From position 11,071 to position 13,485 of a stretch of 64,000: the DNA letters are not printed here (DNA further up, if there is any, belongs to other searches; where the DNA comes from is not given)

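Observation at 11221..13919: PnuC plus NadR-kinase::DUF4301 fusion: candidate two-step salvage enzyme with a UGPase-like nucleotidyltransferase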

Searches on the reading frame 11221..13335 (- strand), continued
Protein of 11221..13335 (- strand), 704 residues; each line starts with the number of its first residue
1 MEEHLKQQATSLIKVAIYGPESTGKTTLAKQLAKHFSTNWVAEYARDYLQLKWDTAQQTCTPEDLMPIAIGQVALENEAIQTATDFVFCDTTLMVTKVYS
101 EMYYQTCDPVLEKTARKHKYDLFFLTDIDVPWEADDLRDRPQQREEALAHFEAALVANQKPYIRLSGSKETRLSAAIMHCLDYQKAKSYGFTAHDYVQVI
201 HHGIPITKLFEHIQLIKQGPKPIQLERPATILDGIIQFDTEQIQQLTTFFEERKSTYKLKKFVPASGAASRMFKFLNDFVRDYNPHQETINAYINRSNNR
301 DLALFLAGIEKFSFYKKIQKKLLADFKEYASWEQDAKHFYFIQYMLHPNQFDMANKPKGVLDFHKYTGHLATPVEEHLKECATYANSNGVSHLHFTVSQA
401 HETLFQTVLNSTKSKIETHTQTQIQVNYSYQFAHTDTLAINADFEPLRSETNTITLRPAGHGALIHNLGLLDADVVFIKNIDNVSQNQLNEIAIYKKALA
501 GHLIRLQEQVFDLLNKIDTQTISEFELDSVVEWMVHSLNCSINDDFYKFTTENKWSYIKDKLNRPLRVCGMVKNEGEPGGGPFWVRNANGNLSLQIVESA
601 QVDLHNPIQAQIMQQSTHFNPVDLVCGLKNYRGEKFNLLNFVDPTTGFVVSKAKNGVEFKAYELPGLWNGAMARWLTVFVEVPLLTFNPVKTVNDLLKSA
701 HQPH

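Call 82: predict_structure(alignment_id=A4)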
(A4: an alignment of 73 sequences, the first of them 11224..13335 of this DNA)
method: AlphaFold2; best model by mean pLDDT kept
length: 704 residues; sequences in the alignment: 73
mean_pLDDT: 86.5   pTM: 0.79
mean pLDDT of the five models: 86.5, 85.1, 84.5, 82.0, 72.0
residues with pLDDT >= 90: 330; 70-90: 317; 50-70: 54; < 50: 3
segments of 3 or more residues with pLDDT < 50: 702-704
pLDDT, mean of each block of 10 residues (from residue 1): 62 88 74 92 89 91 91 89 89 88 87 84 81 60 80 91 90 94 90 91 85 80 88 92 97 95 77 85 91 93 90 89 94 94 91 86 79 92 93 89 92 94 94 82 84 81 82 94 78 94 97 96 92 92 89 95 94 72 83 84 89 86 92 91 77 75 75 82 84 73 47
secondary structure, 60 per line:
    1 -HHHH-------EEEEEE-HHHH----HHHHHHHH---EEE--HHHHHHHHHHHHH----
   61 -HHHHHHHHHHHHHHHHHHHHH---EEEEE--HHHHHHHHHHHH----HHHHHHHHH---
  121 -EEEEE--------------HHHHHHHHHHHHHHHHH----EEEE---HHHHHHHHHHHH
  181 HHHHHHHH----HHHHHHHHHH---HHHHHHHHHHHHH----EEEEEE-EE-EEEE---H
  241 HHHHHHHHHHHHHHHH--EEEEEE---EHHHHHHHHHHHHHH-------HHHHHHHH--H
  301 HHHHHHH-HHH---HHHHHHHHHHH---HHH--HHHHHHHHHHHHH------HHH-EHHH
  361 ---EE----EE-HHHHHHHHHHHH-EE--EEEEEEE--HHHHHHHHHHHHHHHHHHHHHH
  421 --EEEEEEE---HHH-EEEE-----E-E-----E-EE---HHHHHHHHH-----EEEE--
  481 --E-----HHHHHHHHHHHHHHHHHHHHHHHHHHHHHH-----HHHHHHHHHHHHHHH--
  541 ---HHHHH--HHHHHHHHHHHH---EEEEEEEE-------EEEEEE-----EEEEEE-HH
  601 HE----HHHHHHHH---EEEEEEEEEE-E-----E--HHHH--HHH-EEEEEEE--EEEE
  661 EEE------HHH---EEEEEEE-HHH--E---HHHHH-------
elements in order (helices of 4 or more, strands of 3 or more residues): H2-5 E13-18 H20-23 H28-35 E39-41 H44-56 H62-82 E86-90 H93-104 H109-117 E122-126 H141-157 E162-165 H169-188 H193-202 H206-218 E223-228 E233-236 H240-256 E259-264 H269-282 H290-297 H300-307 H315-325 H334-346 H373-384 E390-396 H399-420 E423-429 E437-440 H461-469 E475-478 H489-518 H524-538 H544-548 H551-562 E566-573 E581-586 E592-597 H607-614 E618-627 H638-641 E648-654 E657-663 E676-682 H693-697

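Call 91: fold_search(model_id=the predicted structure, library=pdb)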
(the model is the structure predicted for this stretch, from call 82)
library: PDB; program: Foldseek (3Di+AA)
matches with E <= 10: 642; with E <= 0.001: 40
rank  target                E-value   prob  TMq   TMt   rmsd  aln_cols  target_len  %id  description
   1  6tn3_B                4.5e-10  1.00  0.40  0.57   6.5       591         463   10  Crystal Structure of Aspergillus fumigatus UDP-N-acetylglucosamine pyrophosphorylase in complex with GlcNAc-1P (released 2020-04-01)
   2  3r3i_A                1.6e-09  1.00  0.36  0.53   7.2       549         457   13  Crystal Structure of C-terminal truncation of UDP-glucose Pyrophosphorylase of Homo sapiens (released 2012-03-21)
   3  9g5y_B                2.2e-09  1.00  0.38  0.55   7.5       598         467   10  The structure of Aspergillus fumigatus UDP-GlcNAc pyrophosphorylase in complex with a fragment (released 2025-07-30)
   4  9g53_B                2.6e-09  1.00  0.38  0.54   7.2       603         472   11  The structure of Aspergillus fumigatus UDP-GlcNAc pyrophosphorylase in complex with a fragment (released 2025-07-30)
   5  9g63_B                4.3e-09  1.00  0.38  0.55   6.7       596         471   10  The structure of Aspergillus fumigatus UDP-GlcNAc pyrophosphorylase in complex with fragments (released 2025-07-30)
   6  4bma_A                5.1e-09  1.00  0.39  0.56   7.6       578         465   10  structural of Aspergillus fumigatus UDP-N-acetylglucosamine pyrophosphorylase (released 2013-05-15)
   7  4r7p_A                6.0e-09  1.00  0.35  0.49   8.9       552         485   13  Human UDP-glucose pyrophosphorylase isoform 1 in complex with UDP-glucose (released 2015-04-22)
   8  6g9v_A                6.7e-09  1.00  0.38  0.55   7.3       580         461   10  Crystal structure of Aspergillus fumigatus UDP-N-acetylglucosamine pyrophosphorylase(AfUAP1) in complex with UDPGlcNAc (released 2019-04-24)
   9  2yqs                  6.7e-09  1.00  0.39  0.56   7.4       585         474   10  Crystal structure of uridine-diphospho-N-acetylglucosamine pyrophosphorylase from Candida albicans, in the product-bindi (released 2007-05-22)
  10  2icy_MODEL_1_B        8.4e-09  1.00  0.33  0.47   9.3       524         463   13  Crystal Structure of a Putative UDP-glucose Pyrophosphorylase from Arabidopsis Thaliana with Bound UDP-glucose (released 2006-10-03)
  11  2yqh_A                1.5e-08  1.00  0.39  0.55   7.2       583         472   10  Crystal structure of uridine-diphospho-N-acetylglucosamine pyrophosphorylase from Candida albicans, in the substrate-b (released 2007-05-22)
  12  9g5f_C                1.8e-08  1.00  0.36  0.51   8.7       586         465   10  The structure of Aspergillus fumigatus UDP-GlcNAc pyrophosphorylase in complex with a fragment (released 2025-07-30)
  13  6z2f_B                1.9e-08  1.00  0.32  0.44   9.1       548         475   11  Crystal structure of human AGX1 mutant complexed with UDPGLCNAC (released 2021-05-26)
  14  2i5k_A                2.1e-08  1.00  0.37  0.53   5.2       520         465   13  Crystal structure of Ugp1p (released 2006-11-28)
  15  2yqj_A                2.1e-08  1.00  0.39  0.55   8.0       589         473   10  Crystal Structure of uridine-diphospho-N-acetylglucosamine pyrophosphorylase from Candida albicans, in the reaction-co (released 2007-05-22)
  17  8x7f_A                2.6e-08  1.00  0.23  0.46   2.7       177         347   26  CryoEM structure of the trifunctional NAD biosynthesis/regulator protein NadR in complex with NAD (released 2024-12-04)
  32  1lw7                  2.2e-07  1.00  0.21  0.42   3.9       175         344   24  NADR PROTEIN FROM HAEMOPHILUS INFLUENZAE (released 2002-08-07)
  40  6gye_A                6.8e-04  1.00  0.20  0.38   3.2       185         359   23  Crystal structure of NadR protein in complex with NR (released 2019-07-10)
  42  6gye_B                1.9e-03  1.00  0.20  0.37   3.6       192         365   23  Crystal structure of NadR protein in complex with NR (released 2019-07-10)
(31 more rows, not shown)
